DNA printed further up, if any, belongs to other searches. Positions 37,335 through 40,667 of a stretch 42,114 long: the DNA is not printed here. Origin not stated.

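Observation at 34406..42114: Tandem array of three exported TPR-CHAT (caspase-like) paralogues with conserved ends and a variable TPR middle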

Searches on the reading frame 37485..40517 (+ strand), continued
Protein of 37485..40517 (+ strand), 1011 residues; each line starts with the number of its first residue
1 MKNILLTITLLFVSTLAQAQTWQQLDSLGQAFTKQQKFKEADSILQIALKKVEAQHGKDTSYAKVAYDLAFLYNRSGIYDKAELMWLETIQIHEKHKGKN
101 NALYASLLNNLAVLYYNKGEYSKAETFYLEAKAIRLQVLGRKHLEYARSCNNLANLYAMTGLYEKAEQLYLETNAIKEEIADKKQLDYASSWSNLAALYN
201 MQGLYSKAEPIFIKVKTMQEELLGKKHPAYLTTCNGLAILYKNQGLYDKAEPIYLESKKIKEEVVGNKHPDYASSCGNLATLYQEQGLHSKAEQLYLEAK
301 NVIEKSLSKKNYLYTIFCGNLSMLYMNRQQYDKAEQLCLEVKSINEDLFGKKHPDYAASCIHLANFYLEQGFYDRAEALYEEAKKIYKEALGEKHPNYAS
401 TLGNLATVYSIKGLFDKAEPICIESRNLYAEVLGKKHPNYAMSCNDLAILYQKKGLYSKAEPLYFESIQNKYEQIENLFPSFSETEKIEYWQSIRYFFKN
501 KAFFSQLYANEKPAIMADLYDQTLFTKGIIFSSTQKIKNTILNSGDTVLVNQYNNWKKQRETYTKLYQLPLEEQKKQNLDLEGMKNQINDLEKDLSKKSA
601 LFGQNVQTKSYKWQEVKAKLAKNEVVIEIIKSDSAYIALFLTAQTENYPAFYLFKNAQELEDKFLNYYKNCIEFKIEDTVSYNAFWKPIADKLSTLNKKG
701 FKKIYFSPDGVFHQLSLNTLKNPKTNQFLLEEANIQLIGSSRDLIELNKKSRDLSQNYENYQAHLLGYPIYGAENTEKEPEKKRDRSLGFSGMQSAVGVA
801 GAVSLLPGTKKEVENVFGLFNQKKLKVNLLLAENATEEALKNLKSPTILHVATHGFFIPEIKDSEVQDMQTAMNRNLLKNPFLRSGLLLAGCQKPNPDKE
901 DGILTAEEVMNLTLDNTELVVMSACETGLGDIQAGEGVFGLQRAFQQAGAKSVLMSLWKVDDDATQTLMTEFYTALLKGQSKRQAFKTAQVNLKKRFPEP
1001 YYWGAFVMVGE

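Call 42: fold_search(model_id=the predicted structure, library=pdb)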
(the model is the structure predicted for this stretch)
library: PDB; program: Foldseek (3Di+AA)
matches with E <= 10: 1696; with E <= 0.001: 301
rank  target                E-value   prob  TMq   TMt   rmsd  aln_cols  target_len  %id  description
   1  9hn0_B                1.1e-12  1.00  0.44  0.30  12.2      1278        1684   12  Cryo-EM structure of human separase bound to SCC1 (310-550 aa) (released 2025-09-03)
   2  8rw5                  6.4e-12  1.00  0.30  0.33  23.7      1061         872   11  Symmetry expansion of dimeric transmembrane anti-sigma factor DdvA (released 2024-11-06)
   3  8jal_B                7.1e-12  1.00  0.32  0.53   9.6       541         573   18  Structure of CRL2APPBP2 bound with RxxGP degron (dimer) (released 2023-10-18)
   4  9hn5_A                8.8e-12  1.00  0.34  0.25  15.7      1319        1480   11  Cryo-EM structure of human separase bound to phosphorylated SCC1 (100-320 aa) (released 2025-09-03)
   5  9hma                  1.1e-11  1.00  0.44  0.35  11.7      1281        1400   11  Cryo-EM structure of apo human separase (released 2025-09-03)
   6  8rot_A                2.0e-11  1.00  0.31  0.34  24.1      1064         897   12  Cryo-EM structure of the transmembrane anti-sigma factor DdvA (released 2024-11-06)
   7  7nj1_A                2.1e-11  1.00  0.43  0.34  12.1      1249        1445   11  CryoEM structure of the human Separase-Securin complex (released 2021-08-04)
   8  9hms_C                3.8e-11  1.00  0.35  0.32  16.0      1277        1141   11  Cryo-EM structure of human separase bound to SCC1 (310-550 aa) and SA2 (released 2025-09-03)
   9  9hm7                  4.4e-11  1.00  0.43  0.35  12.7      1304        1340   11  Cryo-EM structure of apo human separase with the mutation C2029S (released 2025-09-03)
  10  8jal_A                5.2e-11  1.00  0.33  0.55  10.0       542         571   18  Structure of CRL2APPBP2 bound with RxxGP degron (dimer) (released 2023-10-18)
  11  8jaq_A                5.4e-11  1.00  0.33  0.55   9.4       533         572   18  Structure of CRL2APPBP2 bound with RxxGP degron (tetramer) (released 2023-10-18)
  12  9hn4_B                5.6e-11  1.00  0.42  0.34  12.9      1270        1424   12  Cryo-EM structure of human separase bound to phosphorylated SCC1 (310-550 aa) (released 2025-09-03)
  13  9hvy                  2.1e-10  1.00  0.43  0.34  12.7      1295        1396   11  Cryo-EM structure of human separase-SCC1 (1-631) fusion protein (released 2026-01-14)
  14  8eey_B                2.1e-10  1.00  0.31  0.40  16.8       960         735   12  Cas7-11 in complex with DR-mismatched target RNA, Csx29 and Csx30 (released 2022-11-16)
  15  8jaq_K                2.2e-10  1.00  0.36  0.58   8.7       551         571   17  Structure of CRL2APPBP2 bound with RxxGP degron (tetramer) (released 2023-10-18)
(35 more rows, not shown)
